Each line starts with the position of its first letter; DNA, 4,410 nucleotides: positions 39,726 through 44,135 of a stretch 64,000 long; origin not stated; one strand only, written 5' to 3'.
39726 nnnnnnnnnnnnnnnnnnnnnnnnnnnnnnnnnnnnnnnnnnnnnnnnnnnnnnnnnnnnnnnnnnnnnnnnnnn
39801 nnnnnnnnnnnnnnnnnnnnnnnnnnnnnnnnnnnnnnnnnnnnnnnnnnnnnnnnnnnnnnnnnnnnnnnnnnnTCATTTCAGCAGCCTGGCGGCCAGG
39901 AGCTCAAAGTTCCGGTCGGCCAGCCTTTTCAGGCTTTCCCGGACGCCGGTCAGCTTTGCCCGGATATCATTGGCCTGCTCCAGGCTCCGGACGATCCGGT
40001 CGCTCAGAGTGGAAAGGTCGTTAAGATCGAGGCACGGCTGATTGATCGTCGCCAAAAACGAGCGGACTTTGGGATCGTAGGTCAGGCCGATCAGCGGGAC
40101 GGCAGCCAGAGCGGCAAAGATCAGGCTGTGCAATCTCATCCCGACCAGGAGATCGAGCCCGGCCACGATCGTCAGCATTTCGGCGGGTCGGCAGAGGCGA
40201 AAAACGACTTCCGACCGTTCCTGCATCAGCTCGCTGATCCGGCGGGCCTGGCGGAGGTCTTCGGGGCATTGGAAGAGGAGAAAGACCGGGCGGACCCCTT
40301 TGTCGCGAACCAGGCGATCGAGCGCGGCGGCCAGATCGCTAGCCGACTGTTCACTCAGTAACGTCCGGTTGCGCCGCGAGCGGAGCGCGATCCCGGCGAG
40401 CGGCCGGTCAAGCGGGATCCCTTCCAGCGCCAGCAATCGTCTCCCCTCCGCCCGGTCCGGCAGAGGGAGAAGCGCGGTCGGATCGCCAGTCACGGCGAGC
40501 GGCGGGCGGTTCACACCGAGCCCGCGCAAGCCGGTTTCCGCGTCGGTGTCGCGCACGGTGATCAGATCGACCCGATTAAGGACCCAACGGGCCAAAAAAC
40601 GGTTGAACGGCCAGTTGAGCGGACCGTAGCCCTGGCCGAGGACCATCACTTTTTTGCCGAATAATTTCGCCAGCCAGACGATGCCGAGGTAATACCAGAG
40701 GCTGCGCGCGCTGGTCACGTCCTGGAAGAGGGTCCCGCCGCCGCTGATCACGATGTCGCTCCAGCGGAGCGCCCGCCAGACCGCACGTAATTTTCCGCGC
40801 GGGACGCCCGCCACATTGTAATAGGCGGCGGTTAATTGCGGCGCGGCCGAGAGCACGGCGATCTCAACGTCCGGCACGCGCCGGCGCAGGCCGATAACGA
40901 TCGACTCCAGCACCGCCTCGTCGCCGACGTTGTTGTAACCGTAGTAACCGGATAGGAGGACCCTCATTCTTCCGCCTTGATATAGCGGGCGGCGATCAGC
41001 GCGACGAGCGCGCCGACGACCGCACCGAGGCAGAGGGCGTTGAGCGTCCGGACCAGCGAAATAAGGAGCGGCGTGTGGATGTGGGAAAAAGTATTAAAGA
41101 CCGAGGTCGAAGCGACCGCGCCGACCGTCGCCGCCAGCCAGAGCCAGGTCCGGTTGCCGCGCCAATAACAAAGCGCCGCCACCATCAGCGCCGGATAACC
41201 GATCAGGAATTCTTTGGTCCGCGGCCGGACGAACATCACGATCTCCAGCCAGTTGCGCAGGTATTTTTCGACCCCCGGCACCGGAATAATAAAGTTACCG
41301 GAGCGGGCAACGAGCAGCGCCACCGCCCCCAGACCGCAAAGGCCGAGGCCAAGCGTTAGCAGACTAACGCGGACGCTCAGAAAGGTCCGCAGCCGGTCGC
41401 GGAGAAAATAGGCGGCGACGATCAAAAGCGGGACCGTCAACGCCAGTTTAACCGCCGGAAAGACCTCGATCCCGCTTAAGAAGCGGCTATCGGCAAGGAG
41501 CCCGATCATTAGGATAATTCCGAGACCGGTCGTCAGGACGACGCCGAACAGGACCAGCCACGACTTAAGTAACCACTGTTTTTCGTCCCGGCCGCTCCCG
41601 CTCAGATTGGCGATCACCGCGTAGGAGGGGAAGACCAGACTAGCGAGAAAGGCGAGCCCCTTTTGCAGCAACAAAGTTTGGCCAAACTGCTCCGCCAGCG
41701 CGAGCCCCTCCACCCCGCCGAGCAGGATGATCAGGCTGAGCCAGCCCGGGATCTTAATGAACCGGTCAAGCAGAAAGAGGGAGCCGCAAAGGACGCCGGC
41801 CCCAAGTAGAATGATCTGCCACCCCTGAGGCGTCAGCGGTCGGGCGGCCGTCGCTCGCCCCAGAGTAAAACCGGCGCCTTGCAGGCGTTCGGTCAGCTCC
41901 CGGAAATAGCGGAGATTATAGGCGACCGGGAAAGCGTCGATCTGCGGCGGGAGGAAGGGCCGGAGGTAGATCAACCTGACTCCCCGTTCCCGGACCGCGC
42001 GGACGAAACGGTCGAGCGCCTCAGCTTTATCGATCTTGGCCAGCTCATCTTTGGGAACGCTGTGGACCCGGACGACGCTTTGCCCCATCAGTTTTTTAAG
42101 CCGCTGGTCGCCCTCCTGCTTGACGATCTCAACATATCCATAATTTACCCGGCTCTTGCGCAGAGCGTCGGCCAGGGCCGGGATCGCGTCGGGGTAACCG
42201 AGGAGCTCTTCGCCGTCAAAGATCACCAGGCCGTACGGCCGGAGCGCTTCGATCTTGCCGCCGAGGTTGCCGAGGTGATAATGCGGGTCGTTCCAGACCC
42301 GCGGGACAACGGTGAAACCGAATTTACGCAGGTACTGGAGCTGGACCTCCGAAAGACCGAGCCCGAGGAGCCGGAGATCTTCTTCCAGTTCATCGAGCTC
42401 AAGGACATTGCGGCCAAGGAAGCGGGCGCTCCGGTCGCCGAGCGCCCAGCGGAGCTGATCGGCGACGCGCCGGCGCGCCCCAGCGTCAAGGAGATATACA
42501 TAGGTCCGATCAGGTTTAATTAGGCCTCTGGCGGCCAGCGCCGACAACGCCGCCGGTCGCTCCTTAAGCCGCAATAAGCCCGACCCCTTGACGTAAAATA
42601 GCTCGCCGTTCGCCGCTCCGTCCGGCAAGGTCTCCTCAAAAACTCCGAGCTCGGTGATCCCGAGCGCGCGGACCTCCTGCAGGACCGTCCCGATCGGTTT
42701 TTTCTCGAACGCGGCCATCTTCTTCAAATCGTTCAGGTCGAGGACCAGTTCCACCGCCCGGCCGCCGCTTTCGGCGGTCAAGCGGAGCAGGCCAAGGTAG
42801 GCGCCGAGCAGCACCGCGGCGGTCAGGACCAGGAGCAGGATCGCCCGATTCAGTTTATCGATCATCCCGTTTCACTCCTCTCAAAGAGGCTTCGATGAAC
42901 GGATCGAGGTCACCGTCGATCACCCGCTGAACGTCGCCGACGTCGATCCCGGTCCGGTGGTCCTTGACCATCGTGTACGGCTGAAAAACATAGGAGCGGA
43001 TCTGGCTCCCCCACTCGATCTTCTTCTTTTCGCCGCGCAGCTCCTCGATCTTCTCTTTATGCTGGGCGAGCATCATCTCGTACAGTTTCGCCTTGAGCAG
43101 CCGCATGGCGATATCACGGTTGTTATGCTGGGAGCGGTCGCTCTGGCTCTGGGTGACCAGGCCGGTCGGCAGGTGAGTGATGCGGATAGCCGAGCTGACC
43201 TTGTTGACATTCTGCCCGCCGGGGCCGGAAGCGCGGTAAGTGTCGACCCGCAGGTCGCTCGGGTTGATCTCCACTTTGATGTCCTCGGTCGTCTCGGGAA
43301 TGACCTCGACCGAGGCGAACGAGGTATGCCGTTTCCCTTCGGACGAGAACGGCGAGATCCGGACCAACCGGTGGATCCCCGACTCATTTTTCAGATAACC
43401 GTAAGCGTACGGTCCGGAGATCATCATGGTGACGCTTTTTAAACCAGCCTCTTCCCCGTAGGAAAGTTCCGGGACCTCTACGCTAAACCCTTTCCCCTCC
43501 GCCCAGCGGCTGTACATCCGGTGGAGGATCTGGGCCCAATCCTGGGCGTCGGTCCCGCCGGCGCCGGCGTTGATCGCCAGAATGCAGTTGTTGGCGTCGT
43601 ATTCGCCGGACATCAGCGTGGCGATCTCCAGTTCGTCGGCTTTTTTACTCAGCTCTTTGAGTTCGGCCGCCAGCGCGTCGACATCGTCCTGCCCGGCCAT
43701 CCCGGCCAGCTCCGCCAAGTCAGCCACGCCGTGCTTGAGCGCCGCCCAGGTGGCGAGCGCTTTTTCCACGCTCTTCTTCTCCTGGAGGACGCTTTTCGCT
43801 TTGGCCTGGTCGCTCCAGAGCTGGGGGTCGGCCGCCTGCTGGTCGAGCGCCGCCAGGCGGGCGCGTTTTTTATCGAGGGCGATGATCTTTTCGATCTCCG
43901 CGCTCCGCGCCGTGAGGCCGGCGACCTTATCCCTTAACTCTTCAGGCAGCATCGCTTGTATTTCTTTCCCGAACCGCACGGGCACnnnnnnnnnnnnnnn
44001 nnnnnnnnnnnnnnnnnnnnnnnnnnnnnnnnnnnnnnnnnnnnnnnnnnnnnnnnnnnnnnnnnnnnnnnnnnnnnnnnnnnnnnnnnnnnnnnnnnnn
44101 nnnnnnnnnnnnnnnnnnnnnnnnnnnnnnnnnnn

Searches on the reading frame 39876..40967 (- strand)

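Call 62: search_protein_families(library=pfam, proteins=[window:39876-40967:-], max_evalue=0.00001)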
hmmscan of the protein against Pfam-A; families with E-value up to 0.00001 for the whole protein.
window:39876-40967:- (363 aa): 1 family
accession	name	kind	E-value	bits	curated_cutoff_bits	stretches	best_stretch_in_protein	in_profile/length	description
PF04230.19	PS_pyruv_trans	-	1.6e-42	146.8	25.3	1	13-299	1-280/280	Polysaccharide pyruvyl transferase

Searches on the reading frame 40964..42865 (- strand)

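Call 62: search_protein_families(library=pfam, proteins=[window:40964-42865:-], max_evalue=0.00001)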
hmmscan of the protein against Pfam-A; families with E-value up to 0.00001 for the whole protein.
window:40964-42865:- (633 aa): 1 family
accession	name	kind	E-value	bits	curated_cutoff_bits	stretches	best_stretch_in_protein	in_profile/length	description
PF18949.5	DUF5693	-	4.1e-135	452.1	29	1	36-625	1-605/609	Family of unknown function (DUF5693)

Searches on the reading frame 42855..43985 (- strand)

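Call 62: search_protein_families(library=pfam, proteins=[window:42855-43985:-], max_evalue=0.00001)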
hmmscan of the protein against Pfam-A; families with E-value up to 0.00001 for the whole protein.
window:42855-43985:- (376 aa): 2 families
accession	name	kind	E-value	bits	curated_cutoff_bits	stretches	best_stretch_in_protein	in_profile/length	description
PF03462.23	PCRF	-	2.2e-57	194.5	24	1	41-226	2-194/194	PCRF domain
PF00472.26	RF-1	-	1.9e-42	144.3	35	1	234-344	1-116/116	RF-1 domain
